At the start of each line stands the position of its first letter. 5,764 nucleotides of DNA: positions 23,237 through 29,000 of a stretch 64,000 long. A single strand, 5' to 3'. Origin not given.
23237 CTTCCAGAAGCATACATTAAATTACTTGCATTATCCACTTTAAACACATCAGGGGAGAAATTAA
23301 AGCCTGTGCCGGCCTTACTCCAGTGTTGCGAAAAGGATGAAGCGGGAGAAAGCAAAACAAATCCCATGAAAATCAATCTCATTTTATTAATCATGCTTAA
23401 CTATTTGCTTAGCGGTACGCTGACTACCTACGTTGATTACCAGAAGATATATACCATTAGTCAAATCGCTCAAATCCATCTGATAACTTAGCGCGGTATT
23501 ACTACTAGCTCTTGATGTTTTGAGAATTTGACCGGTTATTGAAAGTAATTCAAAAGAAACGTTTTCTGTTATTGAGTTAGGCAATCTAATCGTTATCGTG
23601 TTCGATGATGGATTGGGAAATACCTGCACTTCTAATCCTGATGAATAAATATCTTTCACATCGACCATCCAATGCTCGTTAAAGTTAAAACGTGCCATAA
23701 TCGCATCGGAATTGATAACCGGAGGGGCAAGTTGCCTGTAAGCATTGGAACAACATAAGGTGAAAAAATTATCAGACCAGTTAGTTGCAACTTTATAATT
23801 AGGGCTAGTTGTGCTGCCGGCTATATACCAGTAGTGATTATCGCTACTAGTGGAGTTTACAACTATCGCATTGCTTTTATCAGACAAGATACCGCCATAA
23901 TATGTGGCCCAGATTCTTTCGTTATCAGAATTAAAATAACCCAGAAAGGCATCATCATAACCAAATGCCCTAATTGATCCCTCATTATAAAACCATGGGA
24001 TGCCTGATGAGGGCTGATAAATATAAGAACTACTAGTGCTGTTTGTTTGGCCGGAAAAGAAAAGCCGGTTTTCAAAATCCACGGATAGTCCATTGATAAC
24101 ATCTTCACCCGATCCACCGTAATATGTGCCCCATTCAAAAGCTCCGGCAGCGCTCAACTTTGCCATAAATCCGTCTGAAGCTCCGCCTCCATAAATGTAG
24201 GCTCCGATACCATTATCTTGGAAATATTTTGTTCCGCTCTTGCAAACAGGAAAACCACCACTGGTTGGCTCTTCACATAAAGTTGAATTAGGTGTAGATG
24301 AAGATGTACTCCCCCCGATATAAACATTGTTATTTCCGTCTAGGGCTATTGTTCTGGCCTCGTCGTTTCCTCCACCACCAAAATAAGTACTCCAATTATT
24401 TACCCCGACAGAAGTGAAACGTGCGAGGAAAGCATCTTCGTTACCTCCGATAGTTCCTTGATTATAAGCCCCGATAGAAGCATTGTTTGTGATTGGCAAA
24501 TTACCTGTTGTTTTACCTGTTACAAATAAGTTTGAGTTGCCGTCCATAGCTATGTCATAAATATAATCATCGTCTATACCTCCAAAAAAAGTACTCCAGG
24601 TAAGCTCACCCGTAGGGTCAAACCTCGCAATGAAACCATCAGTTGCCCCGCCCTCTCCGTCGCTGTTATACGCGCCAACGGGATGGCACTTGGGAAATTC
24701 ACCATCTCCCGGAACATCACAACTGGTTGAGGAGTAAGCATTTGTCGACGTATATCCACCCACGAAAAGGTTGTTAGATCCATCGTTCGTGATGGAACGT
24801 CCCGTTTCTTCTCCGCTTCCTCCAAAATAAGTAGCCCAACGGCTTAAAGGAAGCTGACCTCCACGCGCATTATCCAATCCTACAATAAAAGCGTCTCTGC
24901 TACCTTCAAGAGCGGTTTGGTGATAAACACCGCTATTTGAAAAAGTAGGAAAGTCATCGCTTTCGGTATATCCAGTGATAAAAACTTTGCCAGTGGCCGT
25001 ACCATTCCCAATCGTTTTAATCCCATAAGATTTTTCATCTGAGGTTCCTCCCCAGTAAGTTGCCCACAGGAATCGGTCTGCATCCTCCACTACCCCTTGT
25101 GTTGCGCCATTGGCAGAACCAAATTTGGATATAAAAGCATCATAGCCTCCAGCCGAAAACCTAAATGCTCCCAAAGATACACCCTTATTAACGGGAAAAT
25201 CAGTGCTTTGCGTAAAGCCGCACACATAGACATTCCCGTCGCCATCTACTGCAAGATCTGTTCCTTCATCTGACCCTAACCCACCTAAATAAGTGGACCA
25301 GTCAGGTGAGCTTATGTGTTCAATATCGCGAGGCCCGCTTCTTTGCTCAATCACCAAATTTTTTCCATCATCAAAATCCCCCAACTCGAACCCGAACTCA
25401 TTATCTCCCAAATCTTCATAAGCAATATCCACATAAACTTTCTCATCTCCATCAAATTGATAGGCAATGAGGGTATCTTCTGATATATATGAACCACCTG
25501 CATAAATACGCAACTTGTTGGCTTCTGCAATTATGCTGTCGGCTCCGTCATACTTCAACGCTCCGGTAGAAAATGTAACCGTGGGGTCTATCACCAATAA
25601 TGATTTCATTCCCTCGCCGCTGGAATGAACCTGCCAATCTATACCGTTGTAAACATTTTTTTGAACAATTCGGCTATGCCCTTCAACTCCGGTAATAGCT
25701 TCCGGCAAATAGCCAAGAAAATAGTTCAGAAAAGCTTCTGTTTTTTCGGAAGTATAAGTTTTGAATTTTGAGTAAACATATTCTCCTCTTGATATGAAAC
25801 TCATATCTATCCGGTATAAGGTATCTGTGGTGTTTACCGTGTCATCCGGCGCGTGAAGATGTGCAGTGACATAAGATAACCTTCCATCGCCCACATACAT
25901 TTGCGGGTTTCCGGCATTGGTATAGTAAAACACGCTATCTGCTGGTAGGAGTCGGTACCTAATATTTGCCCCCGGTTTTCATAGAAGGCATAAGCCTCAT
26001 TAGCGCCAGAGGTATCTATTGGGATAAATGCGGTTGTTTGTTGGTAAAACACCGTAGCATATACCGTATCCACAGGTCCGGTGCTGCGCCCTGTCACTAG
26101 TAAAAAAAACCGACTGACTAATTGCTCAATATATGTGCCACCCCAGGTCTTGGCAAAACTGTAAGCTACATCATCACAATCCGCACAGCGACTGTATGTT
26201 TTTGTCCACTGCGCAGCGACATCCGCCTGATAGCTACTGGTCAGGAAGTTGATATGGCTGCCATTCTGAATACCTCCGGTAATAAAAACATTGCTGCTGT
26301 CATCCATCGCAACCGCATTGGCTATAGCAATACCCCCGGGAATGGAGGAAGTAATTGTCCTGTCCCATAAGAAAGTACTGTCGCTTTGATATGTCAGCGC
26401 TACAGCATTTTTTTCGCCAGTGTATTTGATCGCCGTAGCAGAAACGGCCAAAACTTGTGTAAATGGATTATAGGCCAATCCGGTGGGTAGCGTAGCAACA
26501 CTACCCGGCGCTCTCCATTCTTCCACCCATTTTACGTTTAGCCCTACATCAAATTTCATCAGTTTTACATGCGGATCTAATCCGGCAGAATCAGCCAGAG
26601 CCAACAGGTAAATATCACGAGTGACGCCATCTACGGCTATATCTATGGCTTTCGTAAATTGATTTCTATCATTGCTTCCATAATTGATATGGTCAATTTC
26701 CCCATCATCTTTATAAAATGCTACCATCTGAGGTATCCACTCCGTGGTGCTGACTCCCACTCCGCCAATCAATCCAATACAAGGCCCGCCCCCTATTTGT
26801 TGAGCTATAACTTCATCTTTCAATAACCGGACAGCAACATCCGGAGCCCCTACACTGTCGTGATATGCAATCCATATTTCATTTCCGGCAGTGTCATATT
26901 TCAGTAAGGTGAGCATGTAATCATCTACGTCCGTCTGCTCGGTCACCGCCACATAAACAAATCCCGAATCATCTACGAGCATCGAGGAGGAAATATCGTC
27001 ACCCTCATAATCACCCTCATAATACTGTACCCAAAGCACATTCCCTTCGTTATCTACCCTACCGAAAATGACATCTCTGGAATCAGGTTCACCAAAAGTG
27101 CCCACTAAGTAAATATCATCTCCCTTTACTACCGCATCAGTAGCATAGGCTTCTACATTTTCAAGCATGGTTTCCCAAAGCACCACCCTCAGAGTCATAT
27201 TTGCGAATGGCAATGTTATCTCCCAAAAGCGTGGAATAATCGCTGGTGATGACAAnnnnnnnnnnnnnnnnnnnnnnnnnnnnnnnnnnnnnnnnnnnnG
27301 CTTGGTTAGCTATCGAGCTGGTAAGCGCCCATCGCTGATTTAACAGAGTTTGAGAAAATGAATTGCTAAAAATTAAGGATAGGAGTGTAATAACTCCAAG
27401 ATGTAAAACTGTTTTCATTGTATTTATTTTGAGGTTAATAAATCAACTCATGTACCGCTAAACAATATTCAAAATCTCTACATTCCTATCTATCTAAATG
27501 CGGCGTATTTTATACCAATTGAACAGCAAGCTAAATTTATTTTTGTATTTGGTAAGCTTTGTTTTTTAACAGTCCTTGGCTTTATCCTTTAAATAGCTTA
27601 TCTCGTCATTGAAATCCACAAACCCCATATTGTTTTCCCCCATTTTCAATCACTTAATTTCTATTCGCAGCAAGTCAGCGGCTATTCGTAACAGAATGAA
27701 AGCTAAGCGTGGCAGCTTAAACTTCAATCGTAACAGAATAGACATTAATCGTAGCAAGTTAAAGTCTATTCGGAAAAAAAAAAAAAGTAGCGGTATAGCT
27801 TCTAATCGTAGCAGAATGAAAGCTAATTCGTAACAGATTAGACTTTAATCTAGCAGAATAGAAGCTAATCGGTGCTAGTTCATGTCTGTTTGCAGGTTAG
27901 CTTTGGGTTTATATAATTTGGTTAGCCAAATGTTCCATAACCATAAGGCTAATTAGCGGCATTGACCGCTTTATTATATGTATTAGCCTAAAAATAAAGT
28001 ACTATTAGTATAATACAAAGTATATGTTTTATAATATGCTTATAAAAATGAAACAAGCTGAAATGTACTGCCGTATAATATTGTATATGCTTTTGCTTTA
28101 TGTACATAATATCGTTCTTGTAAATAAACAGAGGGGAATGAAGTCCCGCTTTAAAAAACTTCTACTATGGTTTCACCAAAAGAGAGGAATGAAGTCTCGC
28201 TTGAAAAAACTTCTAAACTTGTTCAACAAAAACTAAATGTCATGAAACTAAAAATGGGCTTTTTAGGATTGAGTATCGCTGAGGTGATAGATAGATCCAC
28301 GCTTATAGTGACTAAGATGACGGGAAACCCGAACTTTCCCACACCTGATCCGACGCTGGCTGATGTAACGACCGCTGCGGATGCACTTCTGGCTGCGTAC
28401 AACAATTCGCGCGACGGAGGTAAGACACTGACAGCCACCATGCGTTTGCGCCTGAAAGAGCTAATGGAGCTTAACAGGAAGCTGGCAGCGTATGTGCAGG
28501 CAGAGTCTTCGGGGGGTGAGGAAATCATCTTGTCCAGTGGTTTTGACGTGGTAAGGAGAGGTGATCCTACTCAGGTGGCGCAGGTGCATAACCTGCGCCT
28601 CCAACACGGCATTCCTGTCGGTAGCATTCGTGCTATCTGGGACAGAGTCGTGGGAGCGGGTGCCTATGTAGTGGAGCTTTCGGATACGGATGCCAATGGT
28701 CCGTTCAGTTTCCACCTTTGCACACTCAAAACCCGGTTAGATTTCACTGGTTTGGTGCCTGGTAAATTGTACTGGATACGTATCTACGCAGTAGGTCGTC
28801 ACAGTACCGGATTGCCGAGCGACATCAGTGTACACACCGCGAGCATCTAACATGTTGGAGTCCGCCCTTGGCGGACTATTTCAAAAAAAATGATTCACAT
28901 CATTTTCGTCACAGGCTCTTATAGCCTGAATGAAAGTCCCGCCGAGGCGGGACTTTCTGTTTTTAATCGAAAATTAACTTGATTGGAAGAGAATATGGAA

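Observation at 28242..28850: Paralogous FN3-tailed gene family present three times in 64 kb, each copy beside a different phased array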

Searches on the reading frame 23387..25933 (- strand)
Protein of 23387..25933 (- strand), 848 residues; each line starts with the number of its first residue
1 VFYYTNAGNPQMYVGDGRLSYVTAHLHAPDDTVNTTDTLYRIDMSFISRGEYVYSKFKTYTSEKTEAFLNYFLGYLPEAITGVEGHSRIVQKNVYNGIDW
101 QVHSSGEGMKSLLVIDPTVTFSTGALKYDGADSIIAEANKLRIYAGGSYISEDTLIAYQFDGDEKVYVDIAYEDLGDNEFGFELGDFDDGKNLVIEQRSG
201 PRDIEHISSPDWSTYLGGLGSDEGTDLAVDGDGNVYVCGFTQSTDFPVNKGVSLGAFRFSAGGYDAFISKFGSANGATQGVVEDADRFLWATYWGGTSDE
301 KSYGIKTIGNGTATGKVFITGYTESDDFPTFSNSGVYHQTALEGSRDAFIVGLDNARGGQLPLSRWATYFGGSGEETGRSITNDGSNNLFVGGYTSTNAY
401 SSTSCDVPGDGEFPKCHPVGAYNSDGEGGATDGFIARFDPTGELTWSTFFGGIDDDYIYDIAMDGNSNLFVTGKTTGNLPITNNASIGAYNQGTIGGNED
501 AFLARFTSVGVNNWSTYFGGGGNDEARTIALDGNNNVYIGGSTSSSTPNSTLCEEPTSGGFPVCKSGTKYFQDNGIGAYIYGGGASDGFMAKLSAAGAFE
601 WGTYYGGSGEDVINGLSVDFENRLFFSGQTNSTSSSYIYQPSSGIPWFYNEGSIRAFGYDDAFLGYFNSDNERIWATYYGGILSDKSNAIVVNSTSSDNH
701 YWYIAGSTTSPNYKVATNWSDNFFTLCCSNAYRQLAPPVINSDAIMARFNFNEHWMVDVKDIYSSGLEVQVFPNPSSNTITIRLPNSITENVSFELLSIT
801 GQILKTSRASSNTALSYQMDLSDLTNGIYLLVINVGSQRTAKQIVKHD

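Call 61: search_protein_families(library=pfam, proteins=[window:23387-25933:-], max_evalue=0.001)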
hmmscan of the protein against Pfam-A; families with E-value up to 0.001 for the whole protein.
window:23387-25933:- (848 aa): 3 families
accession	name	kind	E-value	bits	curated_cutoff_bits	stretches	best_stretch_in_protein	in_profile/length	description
PF06739.17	SBBP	-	2.9e-32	110.8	20.5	4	211-247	1-38/38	Beta-propeller repeat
PF25778.1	DUF7948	-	2.8e-23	83.5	27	1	3-195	14-211/214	Domain of unknown function (DUF7948)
PF18962.6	Por_Secre_tail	-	2.5e-13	50.6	27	1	771-845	1-74/75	Secretion system C-terminal sorting domain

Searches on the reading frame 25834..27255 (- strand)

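Call 61: search_protein_families(library=pfam, proteins=[window:25834-27255:-], max_evalue=0.001)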
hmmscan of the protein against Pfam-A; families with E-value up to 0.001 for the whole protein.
window:25834-27255:- (473 aa): 1 family
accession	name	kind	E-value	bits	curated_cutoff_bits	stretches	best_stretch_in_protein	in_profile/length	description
PF06739.17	SBBP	-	0.00063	20.1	20.5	0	75-103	2-29/38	Beta-propeller repeat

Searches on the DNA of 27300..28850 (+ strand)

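Call 84: search_rna_families(sources=[L015, L017, L019, L028, L040, L042, L021, L027], threshold=evalue, max_evalue=1)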
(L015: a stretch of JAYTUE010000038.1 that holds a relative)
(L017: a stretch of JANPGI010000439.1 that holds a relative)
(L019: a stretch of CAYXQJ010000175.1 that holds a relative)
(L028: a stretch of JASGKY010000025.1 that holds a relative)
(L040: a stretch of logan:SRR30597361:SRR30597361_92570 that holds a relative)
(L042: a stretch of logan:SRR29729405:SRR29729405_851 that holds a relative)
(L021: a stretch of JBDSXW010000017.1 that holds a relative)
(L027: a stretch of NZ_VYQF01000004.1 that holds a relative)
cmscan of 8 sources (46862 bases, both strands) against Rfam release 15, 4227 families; matches with E-value up to 1: 1.
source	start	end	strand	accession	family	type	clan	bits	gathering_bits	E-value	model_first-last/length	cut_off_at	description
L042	3147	3220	+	RF00236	ctRNA_pGA1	Gene; antisense;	-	27.3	45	0.2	1-79/79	no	ctRNA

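Call 85: search_rna_families(source=window, start=27300, end=28300, threshold=evalue, max_evalue=5)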
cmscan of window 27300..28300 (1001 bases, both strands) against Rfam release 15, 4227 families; matches with E-value up to 5: 6.
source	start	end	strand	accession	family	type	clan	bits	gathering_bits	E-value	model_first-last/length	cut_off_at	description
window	27888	27963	+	RF00749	mir-208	Gene; miRNA;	-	22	56.4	0.03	1-77/77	no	mir-208 microRNA precursor family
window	28073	28160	+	RF02029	sraA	Gene; sRNA;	-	22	56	1.1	1-95/95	no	sraA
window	28157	28248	-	RF03080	RT-9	Gene; sRNA;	-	20.3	46.1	1.7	1-92/92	no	RT-9 RNA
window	27404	27503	-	RF02958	drum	Gene; sRNA;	-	18.1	43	1.1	1-112/112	no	drum RNA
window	27322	27356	-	RF01345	CRISPR-DR35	Gene; CRISPR;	-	17.5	35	2.5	1-36/36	no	CRISPR RNA direct repeat element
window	27453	27562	-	RF00524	R2_retro_el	Cis-reg;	-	15.9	38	1.1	1-212/212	no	R2 RNA element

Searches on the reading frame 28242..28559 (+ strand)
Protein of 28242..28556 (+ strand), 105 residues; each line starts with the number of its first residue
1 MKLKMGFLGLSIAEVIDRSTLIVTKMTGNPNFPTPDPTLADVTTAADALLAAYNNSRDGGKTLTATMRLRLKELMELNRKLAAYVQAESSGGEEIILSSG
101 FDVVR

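Call 37: find_homologous_proteins(query=A4, max_evalue=0.001)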
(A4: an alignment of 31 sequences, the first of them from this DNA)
Query A4 (31 sequences) (106 aa, profile of the alignment): 193 proteins with E <= 0.001 among 2923 candidates; the best 120 are listed.
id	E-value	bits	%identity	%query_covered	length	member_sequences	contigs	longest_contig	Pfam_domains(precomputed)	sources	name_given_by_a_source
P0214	1.5e-34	136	54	99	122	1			-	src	-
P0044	3.0e-32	129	49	97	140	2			-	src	-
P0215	2.0e-31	126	49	98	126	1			-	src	-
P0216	4.0e-31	125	38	95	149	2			-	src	-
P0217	4.7e-30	122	38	96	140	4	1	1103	-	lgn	-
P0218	9.4e-29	117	42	95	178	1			-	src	-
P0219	9.5e-29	117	43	89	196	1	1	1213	-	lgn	-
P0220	1.2e-28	117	39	100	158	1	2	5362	-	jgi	jgi:hypothetical protein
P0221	1.2e-28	117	37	96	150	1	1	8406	-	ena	-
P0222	1.6e-28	117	39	96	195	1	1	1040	-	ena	-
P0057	9.7e-28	114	41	95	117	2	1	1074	-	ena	-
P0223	1.3e-27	114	36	99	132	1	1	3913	-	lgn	-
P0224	5.3e-27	112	32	96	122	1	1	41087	-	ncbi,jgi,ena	-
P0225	8.8e-27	111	40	100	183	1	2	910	-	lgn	-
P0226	1.2e-26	111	40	97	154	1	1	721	-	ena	-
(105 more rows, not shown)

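Call 38: search_solved_structures(query=A4, max_evalue=10)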
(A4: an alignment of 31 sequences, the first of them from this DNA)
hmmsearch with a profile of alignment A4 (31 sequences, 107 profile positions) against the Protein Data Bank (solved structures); distinct sequences matched with E-value up to 10: 4.
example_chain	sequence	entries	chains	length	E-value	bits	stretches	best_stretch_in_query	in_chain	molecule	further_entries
1o4s_A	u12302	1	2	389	0.36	14.2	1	12-55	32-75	Aspartate aminotransferase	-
9e78_1S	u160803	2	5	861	0.43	13.9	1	28-76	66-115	RIB72D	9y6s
7oxl_A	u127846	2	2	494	0.51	13.7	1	7-37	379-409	Spermine oxidase,Spermine oxidase,Spermine oxidase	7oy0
4uo0_B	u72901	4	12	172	1.8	11.9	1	39-89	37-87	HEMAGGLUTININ | H3 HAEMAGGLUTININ HA2 CHAIN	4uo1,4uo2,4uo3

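Call 47: predict_structure(alignment_id=A4)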
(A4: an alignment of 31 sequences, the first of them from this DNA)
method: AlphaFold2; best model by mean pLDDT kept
length: 106 residues; sequences in the alignment: 31
mean_pLDDT: 95.2   pTM: 0.84
mean pLDDT of the five models: 95.2, 94.8, 94.7, 94.3, 92.7
residues with pLDDT >= 90: 99; 70-90: 6; 50-70: 1; < 50: 0
segments of 3 or more residues with pLDDT < 50: none
pLDDT, mean of each block of 10 residues (from residue 1): 92 97 97 96 98 93 96 98 96 95 85
secondary structure, 60 per line:
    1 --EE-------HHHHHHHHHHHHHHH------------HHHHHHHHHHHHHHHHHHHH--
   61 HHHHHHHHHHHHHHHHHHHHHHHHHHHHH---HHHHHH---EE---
elements in order: H12-26 H39-58 H61-89 H93-98

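Call 50: fold_search(model_id=the predicted structure, library=pdb)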
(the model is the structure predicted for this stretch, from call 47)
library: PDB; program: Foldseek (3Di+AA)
matches with E <= 10: 131; with E <= 0.001: 0
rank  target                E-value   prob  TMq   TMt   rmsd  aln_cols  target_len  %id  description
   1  3vgo_B                8.9e-01  0.21  0.37  0.18   5.9        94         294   14  Crystal structure of the N-terminal fragment of Cbl-b (released 2011-12-14)
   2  9jm2_A                1.3e+00  0.60  0.44  0.62   3.1        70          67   17  Crystal structure of de novo designed light-responsive oligomer C2-35 (LRO-C2-35) at acidic pH (pH 4.5) (released 2025-08-27)
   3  6cvk_D                1.4e+00  0.11  0.25  0.20   7.7       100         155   13  Hepatitis B e-antigen in complex with scFv e13 (released 2018-08-29)
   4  9jm2_B                1.7e+00  0.44  0.41  0.57   3.7        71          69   20  Crystal structure of de novo designed light-responsive oligomer C2-35 (LRO-C2-35) at acidic pH (pH 4.5) (released 2025-08-27)
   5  3tul_A                1.7e+00  0.11  0.31  0.25  14.0       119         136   14  Crystal structure of N-terminal region of Type III Secretion Major Translocator SipB (residues 82-226) (released 2012-02-15)
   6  1x8z_B                1.8e+00  0.30  0.46  0.36   5.7        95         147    8  Crystal structure of a pectin methylesterase inhibitor from Arabidopsis thaliana (released 2004-12-28)
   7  9div_A                2.1e+00  0.08  0.26  0.21  11.1        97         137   11  The crystal structure of de novo designed ChuA binding protein C8 (released 2025-05-21)
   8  8c0o_1A               2.3e+00  0.15  0.36  0.33   6.2        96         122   19  African cichlid nackednavirus capsid at pH 5.5 (released 2023-04-05)
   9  9div_C                2.3e+00  0.08  0.26  0.20  11.8        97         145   11  The crystal structure of de novo designed ChuA binding protein C8 (released 2025-05-21)
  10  9gvl_A                2.3e+00  0.05  0.22  0.19  10.7       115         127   15  type-I interferons autoantibody pmab15 in complex with Interferon alpha-2 (released 2025-10-08)
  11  8zal_A                2.5e+00  0.25  0.44  0.16  16.5       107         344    8  EmrAB-TolC MFS-type tripartite multidrug efflux pump EA (released 2025-04-30)
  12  5cwp                  2.6e+00  0.21  0.42  0.22   6.8        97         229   12  Crystal structure of de novo designed helical repeat protein DHR79 (released 2015-12-16)
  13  9div_G                2.8e+00  0.06  0.21  0.18  13.2       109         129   16  The crystal structure of de novo designed ChuA binding protein C8 (released 2025-05-21)
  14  2e9x_A                2.9e+00  0.30  0.43  0.33   8.3        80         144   15  The crystal structure of human GINS core complex (released 2007-04-10)
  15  9jm3_C                2.9e+00  0.16  0.35  0.47   4.4        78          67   14  Crystal structure of de novo designed light-responsive oligomer C2-35 (LRO-C2-35) at basic pH (pH 8.5) (released 2025-08-27)
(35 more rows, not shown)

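Call 110: search_dna_similar(query=window:28242-28556:+, collection=phages, mode=protein, max_evalue=0.01)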
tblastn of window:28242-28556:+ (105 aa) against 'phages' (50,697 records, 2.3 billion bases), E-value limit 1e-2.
No match.
